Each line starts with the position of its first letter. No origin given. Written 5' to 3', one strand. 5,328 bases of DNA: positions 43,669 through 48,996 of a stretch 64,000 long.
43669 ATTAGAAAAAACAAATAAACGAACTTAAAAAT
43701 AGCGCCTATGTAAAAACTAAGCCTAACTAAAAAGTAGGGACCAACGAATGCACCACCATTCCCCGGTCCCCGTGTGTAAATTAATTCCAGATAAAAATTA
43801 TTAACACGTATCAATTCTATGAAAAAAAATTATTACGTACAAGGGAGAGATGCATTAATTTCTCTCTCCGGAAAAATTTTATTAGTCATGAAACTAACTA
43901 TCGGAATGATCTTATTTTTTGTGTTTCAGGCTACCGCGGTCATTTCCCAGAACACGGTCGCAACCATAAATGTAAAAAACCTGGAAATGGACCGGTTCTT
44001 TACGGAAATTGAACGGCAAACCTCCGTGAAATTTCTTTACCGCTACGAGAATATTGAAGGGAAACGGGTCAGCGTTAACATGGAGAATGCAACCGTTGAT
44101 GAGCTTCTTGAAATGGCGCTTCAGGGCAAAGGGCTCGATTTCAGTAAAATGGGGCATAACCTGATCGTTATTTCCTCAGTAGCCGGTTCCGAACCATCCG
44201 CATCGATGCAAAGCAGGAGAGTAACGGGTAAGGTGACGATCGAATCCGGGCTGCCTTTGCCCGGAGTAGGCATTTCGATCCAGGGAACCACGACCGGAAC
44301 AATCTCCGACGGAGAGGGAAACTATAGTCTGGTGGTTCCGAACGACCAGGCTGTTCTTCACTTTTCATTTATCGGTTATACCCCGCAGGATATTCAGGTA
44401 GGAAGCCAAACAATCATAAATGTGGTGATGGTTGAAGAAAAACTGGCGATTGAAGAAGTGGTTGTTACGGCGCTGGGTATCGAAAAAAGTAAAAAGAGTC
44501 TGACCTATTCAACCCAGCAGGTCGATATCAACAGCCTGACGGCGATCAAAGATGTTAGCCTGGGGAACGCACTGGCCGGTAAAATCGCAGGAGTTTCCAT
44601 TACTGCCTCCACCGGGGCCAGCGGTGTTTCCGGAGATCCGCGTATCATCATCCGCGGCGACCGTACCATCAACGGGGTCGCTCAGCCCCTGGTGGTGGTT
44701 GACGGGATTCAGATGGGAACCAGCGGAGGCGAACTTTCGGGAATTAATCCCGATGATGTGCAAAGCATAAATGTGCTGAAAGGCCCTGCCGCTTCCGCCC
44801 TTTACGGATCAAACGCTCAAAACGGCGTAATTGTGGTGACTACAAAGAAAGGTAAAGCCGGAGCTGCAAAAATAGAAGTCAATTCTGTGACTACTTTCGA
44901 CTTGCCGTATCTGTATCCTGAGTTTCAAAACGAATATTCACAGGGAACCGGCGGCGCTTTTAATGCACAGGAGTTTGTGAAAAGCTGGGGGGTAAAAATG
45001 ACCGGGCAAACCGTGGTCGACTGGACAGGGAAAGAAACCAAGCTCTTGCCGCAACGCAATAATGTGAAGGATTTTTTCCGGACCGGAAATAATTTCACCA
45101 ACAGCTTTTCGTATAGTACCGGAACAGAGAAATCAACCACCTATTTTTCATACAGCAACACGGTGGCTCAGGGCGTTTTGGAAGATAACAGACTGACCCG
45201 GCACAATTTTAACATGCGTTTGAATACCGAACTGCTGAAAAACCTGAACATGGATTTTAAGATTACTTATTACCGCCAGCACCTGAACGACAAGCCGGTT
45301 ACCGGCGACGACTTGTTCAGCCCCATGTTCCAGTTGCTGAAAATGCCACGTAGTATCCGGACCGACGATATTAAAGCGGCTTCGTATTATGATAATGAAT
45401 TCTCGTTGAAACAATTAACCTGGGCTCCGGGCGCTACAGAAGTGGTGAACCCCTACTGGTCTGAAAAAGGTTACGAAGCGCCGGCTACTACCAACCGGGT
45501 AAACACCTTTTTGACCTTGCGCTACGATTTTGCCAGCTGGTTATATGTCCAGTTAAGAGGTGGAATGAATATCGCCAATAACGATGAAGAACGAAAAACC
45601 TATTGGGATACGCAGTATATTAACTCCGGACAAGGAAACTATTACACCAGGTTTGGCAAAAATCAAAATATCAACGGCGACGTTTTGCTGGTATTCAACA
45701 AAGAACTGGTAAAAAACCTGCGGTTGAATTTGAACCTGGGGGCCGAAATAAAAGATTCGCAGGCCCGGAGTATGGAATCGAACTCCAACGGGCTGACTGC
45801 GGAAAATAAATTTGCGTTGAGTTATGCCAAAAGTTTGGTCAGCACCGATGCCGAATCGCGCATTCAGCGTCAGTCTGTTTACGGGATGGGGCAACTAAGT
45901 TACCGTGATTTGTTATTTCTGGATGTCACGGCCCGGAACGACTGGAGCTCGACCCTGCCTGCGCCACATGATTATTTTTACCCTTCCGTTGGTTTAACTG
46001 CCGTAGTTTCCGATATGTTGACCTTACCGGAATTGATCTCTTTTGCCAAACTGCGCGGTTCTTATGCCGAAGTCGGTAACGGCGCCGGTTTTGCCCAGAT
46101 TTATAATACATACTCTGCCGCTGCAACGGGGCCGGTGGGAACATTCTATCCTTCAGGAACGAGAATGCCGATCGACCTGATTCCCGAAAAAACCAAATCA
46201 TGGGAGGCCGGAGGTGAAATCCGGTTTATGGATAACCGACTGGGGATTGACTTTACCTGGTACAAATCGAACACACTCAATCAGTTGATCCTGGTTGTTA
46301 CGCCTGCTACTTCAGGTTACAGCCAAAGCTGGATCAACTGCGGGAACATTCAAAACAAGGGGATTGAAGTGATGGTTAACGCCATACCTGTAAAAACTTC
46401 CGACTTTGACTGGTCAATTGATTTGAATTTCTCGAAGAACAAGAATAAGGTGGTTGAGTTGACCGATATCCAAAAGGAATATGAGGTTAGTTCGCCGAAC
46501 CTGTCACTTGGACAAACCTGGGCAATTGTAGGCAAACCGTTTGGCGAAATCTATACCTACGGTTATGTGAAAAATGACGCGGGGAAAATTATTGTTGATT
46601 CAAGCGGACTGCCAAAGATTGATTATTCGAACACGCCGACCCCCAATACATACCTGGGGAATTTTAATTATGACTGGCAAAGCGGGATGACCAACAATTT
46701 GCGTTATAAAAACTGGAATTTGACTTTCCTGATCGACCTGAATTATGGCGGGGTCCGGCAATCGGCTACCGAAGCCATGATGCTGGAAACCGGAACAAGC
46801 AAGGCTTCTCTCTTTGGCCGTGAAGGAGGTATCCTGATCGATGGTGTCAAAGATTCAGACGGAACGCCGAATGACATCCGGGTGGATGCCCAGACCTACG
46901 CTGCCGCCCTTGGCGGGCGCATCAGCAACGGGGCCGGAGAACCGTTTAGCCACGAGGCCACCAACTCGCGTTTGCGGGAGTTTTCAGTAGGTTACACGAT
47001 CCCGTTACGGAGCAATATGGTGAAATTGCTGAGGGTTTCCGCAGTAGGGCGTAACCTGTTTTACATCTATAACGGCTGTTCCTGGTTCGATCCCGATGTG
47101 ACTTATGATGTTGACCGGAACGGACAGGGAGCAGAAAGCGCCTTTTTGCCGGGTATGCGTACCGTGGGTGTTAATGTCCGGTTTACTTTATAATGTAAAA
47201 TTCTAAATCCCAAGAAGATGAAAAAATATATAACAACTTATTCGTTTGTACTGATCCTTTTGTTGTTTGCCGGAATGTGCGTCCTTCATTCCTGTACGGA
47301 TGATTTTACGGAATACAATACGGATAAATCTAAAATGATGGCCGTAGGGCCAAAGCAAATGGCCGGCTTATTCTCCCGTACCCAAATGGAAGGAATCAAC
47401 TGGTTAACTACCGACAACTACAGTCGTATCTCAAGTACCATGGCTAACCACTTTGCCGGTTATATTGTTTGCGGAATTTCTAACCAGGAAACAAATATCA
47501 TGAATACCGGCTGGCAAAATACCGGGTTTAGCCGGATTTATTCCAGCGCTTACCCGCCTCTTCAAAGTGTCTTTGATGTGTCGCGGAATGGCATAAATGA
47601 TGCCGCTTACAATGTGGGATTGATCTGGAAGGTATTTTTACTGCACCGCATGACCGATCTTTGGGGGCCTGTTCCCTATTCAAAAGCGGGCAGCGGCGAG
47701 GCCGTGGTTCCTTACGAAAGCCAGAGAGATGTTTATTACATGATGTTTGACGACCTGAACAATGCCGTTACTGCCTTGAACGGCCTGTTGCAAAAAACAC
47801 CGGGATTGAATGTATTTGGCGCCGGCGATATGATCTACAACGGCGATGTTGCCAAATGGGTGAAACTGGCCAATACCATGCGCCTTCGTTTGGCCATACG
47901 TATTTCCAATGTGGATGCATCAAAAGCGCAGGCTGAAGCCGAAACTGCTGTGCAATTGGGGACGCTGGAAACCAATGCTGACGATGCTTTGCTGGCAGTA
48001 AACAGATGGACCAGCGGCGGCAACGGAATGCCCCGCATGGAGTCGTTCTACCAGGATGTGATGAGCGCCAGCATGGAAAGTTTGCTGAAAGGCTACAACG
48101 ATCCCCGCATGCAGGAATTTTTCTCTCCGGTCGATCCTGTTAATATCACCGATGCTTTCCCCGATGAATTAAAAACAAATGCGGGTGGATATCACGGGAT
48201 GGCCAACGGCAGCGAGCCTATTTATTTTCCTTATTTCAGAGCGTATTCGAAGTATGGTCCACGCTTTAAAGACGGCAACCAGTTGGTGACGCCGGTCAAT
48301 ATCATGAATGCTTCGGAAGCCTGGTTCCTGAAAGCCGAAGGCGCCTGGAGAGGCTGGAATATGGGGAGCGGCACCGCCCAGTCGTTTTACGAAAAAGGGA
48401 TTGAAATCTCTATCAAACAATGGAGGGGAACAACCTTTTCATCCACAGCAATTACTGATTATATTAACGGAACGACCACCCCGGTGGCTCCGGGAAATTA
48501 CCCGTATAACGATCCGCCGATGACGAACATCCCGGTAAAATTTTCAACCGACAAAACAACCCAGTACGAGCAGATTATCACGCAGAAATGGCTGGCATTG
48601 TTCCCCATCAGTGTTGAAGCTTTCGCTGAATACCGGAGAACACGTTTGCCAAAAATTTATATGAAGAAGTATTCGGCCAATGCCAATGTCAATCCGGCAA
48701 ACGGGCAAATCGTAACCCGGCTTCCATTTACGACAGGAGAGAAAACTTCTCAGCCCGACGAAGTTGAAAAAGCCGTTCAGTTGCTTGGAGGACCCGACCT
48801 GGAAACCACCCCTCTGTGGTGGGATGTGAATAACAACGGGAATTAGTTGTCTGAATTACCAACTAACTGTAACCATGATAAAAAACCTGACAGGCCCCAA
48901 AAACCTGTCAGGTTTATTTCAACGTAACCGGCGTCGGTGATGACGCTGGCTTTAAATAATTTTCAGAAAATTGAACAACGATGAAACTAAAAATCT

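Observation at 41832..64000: PUL that combines rhamnosidase and other glycosidases with three different secreted phosphoesterases; possible phosphodiester-containing glycan target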

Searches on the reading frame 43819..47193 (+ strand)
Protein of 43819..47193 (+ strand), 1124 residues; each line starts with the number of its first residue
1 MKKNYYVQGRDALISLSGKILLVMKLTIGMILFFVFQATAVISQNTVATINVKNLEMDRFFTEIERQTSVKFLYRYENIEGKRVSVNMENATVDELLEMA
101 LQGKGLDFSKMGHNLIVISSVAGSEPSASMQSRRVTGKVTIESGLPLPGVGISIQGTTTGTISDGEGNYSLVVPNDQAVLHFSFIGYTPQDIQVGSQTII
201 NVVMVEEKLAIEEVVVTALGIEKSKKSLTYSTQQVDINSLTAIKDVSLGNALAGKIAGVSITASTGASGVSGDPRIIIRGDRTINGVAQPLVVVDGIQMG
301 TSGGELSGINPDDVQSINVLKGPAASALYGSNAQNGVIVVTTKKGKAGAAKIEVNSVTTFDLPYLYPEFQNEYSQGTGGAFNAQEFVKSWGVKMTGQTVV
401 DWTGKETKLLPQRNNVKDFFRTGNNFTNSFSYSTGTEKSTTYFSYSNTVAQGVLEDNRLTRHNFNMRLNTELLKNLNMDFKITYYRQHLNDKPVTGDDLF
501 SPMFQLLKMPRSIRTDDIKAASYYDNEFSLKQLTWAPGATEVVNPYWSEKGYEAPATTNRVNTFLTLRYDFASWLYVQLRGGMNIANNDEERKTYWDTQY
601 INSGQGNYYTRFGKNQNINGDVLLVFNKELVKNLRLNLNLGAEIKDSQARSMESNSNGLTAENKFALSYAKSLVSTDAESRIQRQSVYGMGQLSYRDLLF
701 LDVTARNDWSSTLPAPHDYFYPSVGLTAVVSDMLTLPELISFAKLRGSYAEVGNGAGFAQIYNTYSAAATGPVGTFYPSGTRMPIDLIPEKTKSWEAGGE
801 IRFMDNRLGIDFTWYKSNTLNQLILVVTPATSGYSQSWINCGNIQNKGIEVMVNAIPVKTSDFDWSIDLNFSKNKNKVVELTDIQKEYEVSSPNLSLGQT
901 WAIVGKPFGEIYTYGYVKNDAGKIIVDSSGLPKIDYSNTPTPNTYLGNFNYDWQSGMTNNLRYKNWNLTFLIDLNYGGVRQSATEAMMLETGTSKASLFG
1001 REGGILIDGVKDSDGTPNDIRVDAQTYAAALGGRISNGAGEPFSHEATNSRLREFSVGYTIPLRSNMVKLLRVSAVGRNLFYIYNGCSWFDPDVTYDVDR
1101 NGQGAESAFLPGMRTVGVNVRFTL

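Call 3: search_protein_families(library=pfam, proteins=[window:43819-47193:+], max_evalue=0.01)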
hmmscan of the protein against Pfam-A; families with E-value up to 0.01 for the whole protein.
window:43819-47193:+ (1124 aa): 4 families
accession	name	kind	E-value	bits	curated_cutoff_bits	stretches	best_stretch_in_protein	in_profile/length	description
PF13715.12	CarbopepD_reg_2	-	3.7e-16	59.4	32.2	1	135-216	1-88/88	CarboxypepD_reg-like domain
PF07715.20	Plug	-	5.5e-15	56.2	23.9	1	225-337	2-107/107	TonB-dependent Receptor Plug Domain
PF13620.12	CarboxypepD_reg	-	5e-10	40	32.3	1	135-204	2-81/82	Carboxypeptidase regulatory-like domain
PF07660.19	STN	-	5.7e-07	29.7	28.4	1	72-118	3-50/52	Secretin and TonB N terminus short domain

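Call 8: search_protein_families(library=ncbifam, proteins=[window:43819-47193:+], max_evalue=0.01)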
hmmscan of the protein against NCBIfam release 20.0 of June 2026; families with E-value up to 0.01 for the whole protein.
window:43819-47193:+ (1124 aa): 5 families
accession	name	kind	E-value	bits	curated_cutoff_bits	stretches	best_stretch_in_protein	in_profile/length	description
TIGR04056.1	OMP_RagA_SusC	subfamily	2e-187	625.6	368.25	1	134-1123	2-980/981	SusC/RagA family TonB-linked outer membrane protein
TIGR04057.1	SusC_RagA_signa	signature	1.4e-13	50.4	46.2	1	313-343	1-31/31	SusC/RagA subfamily TonB-dependent outer membrane receptor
TIGR01779.1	TonB-B12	equivalog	3.2e-08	32.6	599.7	1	199-349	16-160/614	TonB-dependent vitamin B12 receptor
NF052649.1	TonRcptRhtA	equivalog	2.3e-06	26.1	1100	1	289-352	110-174/744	TonB-dependent siderophore receptor RhtA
NF053590.1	TonB_dep_TOL0244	equivalog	3.9e-05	22.5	645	1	312-348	110-145/604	TOL_0244 family TonB-dependent receptor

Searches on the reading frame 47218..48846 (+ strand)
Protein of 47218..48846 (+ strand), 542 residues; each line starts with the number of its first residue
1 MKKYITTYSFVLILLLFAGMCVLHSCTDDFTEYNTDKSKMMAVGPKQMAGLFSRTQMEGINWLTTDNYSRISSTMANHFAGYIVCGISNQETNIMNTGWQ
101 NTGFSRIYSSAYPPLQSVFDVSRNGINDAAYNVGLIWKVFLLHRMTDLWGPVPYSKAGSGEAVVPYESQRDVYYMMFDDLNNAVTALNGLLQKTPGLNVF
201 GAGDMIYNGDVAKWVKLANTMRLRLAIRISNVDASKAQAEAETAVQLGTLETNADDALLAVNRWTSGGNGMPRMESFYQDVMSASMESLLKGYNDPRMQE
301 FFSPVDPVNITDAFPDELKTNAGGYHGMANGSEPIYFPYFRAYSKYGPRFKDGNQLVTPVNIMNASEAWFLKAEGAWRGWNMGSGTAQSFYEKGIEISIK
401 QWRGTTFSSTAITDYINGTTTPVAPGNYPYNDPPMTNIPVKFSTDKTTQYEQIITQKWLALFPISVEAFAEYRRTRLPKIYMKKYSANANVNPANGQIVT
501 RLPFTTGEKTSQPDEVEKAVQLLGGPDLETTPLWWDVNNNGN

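Call 3: search_protein_families(library=pfam, proteins=[window:47218-48846:+], max_evalue=0.01)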
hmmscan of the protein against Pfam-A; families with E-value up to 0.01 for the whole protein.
window:47218-48846:+ (542 aa): 2 families
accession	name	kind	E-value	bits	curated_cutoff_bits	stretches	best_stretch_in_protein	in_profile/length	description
PF12741.13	SusD-like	-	3.7e-109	366.4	27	1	56-536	41-495/495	Susd and RagB outer membrane lipoprotein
PF12771.13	SusD-like_2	-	2.3e-78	264.4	27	1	65-504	22-414/415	Starch-binding associating with outer membrane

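Call 8: search_protein_families(library=ncbifam, proteins=[window:47218-48846:+], max_evalue=0.01)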
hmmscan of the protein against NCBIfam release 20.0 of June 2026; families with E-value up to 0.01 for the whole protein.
window:47218-48846:+ (542 aa): 1 family
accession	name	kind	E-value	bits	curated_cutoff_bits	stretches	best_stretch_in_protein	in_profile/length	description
TIGR02382.1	wecD_rffC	equivalog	0.0095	15.5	195.1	0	173-237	112-174/191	dTDP-4-amino-4,6-dideoxy-D-galactose acyltransferase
